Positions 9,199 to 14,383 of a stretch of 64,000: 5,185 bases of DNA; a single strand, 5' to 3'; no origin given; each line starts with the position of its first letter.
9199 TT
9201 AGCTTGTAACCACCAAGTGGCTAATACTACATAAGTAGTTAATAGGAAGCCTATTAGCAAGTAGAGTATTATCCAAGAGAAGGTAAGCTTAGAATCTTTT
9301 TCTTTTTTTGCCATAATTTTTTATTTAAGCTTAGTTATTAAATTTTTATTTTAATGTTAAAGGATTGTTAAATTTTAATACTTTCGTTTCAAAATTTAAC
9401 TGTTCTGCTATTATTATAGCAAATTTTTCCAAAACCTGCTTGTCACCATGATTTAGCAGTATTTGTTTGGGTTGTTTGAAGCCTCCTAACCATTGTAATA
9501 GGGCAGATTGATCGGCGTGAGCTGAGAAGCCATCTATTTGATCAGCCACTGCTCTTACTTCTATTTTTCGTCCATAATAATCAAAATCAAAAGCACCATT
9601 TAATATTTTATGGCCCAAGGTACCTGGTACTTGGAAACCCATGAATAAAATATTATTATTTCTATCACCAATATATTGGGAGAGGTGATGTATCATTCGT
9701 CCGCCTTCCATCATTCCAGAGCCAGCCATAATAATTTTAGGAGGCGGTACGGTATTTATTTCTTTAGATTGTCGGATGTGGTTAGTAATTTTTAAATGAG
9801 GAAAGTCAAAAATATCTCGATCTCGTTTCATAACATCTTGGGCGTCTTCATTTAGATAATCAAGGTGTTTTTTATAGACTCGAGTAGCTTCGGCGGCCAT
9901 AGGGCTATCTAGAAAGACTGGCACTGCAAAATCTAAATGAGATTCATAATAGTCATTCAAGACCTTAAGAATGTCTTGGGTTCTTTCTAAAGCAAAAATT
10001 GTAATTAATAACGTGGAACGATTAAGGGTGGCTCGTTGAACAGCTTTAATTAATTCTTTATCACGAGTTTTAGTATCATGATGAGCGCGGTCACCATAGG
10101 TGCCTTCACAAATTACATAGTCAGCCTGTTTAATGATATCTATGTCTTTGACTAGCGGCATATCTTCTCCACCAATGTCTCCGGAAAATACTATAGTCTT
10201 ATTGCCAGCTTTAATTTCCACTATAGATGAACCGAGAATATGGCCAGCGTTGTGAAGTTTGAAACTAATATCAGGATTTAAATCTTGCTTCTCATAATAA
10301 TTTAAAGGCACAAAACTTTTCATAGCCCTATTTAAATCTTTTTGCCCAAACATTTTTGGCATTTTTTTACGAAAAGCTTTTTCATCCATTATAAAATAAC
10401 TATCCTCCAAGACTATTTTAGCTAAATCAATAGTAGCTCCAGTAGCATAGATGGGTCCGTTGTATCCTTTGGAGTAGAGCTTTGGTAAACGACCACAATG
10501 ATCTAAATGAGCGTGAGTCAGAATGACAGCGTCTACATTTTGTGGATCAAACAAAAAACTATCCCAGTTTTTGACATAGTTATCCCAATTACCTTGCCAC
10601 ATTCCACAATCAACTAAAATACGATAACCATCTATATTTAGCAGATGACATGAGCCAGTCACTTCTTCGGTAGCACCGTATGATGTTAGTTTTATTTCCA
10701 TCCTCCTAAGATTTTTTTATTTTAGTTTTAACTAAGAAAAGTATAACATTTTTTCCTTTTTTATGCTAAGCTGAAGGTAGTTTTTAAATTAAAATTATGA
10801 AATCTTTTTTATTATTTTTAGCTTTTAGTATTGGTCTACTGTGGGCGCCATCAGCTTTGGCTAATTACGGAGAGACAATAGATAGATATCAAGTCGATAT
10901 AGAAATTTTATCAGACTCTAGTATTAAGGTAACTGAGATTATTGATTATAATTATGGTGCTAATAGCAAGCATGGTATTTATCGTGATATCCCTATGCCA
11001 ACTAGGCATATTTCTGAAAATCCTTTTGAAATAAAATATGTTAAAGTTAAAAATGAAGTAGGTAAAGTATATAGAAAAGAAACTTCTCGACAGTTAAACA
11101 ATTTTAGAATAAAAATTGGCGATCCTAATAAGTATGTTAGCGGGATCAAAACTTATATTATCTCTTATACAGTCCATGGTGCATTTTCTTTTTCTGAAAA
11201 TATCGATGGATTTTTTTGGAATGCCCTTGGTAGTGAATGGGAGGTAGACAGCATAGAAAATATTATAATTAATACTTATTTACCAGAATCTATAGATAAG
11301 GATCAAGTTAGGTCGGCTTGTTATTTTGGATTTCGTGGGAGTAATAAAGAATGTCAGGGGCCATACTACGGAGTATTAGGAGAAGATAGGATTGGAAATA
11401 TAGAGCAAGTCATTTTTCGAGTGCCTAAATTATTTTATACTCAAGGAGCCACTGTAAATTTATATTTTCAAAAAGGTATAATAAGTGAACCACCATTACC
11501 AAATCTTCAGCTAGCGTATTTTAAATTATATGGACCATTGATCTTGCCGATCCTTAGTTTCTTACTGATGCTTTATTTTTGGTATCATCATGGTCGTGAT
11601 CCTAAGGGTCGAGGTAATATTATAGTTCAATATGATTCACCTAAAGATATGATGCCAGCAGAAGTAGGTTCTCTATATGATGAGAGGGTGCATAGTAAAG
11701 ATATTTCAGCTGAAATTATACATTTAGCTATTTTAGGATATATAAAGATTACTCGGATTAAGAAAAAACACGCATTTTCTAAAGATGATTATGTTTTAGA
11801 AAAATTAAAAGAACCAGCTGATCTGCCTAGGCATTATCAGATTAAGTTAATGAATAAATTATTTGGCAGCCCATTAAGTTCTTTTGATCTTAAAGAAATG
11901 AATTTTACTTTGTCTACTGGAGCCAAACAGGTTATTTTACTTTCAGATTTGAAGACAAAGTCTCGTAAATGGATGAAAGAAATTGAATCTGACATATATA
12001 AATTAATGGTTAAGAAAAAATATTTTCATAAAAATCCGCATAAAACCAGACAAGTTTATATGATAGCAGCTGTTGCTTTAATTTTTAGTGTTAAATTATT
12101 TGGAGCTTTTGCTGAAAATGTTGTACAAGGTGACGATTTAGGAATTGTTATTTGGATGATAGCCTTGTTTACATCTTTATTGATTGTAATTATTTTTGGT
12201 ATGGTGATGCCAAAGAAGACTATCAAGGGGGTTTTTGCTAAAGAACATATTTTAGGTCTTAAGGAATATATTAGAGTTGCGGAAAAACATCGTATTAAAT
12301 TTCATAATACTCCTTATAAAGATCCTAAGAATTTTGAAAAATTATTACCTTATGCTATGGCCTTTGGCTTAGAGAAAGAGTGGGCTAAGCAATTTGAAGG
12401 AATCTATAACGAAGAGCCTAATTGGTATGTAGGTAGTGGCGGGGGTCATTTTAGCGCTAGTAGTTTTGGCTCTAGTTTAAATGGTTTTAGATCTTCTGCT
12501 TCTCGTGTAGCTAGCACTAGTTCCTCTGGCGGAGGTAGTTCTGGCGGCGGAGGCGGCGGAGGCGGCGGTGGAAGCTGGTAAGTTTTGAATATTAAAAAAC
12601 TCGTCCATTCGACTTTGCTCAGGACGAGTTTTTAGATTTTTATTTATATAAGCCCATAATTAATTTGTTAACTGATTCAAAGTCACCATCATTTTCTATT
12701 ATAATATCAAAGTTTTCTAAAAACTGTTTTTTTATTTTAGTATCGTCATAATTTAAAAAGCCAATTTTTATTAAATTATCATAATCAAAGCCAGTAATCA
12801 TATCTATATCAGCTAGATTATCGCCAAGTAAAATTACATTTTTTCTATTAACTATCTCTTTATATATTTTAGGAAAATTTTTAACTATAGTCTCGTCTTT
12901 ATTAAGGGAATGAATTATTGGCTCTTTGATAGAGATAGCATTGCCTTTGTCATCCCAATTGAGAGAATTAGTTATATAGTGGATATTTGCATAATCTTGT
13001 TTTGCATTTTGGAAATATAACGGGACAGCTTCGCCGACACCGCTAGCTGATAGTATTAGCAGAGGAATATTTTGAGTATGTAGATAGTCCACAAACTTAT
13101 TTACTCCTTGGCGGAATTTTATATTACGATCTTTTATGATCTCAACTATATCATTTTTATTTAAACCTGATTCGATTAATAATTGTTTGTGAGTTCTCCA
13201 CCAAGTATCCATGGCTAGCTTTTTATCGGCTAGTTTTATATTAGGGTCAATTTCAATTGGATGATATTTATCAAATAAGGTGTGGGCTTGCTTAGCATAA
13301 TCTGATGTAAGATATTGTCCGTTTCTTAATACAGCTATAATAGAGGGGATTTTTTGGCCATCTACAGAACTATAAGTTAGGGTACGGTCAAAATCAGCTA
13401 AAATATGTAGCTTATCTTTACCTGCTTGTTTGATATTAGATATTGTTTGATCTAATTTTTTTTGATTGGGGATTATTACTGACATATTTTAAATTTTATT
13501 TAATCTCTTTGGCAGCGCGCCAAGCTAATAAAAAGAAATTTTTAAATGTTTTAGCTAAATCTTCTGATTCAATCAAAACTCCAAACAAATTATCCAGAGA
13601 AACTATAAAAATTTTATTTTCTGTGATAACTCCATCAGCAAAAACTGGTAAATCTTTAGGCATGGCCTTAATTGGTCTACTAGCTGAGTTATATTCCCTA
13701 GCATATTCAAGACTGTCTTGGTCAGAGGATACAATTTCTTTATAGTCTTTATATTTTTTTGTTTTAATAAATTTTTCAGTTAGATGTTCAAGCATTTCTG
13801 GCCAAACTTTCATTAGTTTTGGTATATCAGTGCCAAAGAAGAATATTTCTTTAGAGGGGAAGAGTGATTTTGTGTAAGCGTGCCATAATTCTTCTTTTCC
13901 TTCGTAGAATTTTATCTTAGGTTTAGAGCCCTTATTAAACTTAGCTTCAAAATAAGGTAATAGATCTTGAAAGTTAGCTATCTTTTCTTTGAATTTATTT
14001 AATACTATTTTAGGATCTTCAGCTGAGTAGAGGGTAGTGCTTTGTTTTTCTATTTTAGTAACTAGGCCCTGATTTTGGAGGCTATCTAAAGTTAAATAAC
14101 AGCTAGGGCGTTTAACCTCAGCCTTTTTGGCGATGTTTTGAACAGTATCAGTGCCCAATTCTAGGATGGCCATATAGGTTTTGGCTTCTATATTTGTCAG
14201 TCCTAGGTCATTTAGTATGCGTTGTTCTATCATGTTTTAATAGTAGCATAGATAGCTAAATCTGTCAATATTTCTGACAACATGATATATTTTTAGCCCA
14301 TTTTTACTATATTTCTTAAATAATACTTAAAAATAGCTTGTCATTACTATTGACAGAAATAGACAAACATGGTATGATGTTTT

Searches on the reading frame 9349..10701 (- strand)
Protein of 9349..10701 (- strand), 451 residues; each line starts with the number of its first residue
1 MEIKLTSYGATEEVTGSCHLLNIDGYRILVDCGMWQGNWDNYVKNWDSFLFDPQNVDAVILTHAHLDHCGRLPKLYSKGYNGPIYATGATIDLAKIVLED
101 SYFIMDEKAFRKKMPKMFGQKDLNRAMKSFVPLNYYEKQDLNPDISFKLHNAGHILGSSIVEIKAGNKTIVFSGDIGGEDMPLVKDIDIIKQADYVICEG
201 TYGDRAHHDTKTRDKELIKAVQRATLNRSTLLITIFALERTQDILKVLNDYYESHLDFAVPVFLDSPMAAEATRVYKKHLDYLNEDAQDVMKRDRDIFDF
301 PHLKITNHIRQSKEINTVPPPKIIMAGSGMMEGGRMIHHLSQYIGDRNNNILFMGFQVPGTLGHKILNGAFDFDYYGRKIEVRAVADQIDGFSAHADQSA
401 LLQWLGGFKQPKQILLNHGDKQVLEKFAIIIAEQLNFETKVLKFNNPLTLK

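Call 84: search_protein_families(library=pfam, proteins=[window:9349-10701:-], max_evalue=0.00001)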
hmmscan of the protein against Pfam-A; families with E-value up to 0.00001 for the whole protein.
window:9349-10701:- (451 aa): 5 families
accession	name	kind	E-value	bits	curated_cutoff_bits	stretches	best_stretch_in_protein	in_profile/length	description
PF10996.14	Beta-Casp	-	4.9e-35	121.1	27.7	1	241-366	1-120/120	Beta-Casp domain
PF16661.11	Lactamase_B_6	-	9.3e-20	71.3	27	1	20-174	1-160/193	Metallo-beta-lactamase superfamily domain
PF07521.17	RMMBL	-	2.8e-14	53.3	21.6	1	380-440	2-61/63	Zn-dependent metallo-hydrolase RNA specificity domain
PF00753.33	Lactamase_B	-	5.2e-14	53.1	22.7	1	14-181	4-155/196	Metallo-beta-lactamase superfamily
PF12706.13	Lactamase_B_2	-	6.3e-10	39.4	27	1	27-225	2-191/200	Beta-lactamase superfamily domain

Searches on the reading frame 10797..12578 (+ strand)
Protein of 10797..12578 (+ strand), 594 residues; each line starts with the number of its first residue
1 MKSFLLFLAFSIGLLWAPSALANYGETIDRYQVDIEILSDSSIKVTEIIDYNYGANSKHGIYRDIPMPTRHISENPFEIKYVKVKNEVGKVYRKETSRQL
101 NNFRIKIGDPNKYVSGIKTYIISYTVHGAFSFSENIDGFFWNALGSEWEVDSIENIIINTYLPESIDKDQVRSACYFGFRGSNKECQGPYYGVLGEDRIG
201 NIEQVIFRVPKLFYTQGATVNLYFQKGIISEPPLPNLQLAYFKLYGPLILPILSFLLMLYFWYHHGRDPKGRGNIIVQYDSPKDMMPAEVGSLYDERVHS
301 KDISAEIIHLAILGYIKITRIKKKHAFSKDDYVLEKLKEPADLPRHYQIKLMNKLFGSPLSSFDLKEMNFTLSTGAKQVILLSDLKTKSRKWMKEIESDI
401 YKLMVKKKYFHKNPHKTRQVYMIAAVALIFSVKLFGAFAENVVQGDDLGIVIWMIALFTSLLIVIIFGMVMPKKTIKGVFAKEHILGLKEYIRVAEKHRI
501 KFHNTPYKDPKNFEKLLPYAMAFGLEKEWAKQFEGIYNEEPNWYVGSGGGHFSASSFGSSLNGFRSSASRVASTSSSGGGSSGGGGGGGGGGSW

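Call 84: search_protein_families(library=pfam, proteins=[window:10797-12578:+], max_evalue=0.00001)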
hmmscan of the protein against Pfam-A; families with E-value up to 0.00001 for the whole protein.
window:10797-12578:+ (594 aa): 2 families
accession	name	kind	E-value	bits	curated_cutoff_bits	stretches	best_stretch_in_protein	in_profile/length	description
PF20990.2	DUF2207_C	-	1e-37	130.6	33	1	279-533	4-247/247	Predicted membrane protein (DUF2207) C-terminal domain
PF09972.14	DUF2207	-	3.6e-21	76.6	24.4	1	27-170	1-126/172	Predicted membrane protein (DUF2207) N-terminal domain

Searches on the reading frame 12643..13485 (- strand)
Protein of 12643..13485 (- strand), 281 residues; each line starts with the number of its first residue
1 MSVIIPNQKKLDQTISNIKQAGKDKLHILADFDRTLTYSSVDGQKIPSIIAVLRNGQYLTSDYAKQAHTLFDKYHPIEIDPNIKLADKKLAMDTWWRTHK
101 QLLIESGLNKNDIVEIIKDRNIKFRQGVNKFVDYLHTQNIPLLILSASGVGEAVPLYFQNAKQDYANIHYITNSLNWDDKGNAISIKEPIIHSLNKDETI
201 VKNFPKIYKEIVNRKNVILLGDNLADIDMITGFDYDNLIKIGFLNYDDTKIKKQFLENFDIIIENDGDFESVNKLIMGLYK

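Call 84: search_protein_families(library=pfam, proteins=[window:12643-13485:-], max_evalue=0.00001)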
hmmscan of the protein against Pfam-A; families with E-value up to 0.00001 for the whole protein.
window:12643-13485:- (281 aa): 1 family
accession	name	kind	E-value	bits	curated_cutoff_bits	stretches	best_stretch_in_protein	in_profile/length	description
PF05822.18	UMPH-1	-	1.1e-60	205.7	23.7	1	35-277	2-243/246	Pyrimidine 5'-nucleotidase (UMPH-1)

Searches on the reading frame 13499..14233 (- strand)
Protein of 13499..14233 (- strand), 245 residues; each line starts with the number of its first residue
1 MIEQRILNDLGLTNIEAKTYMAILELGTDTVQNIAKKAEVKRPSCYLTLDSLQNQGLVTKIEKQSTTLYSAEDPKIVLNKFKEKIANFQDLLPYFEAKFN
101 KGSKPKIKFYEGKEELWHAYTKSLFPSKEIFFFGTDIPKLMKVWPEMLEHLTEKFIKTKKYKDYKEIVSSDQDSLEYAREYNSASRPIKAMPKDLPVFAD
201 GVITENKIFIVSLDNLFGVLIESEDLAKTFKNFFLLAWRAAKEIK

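Call 84: search_protein_families(library=pfam, proteins=[window:13499-14233:-], max_evalue=0.00001)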
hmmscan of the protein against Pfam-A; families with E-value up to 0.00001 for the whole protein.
window:13499-14233:- (245 aa): 1 family
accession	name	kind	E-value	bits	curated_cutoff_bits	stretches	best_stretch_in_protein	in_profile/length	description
PF01978.25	TrmB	-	5e-16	58.8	25.6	1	7-74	1-67/68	Sugar-specific transcriptional regulator TrmB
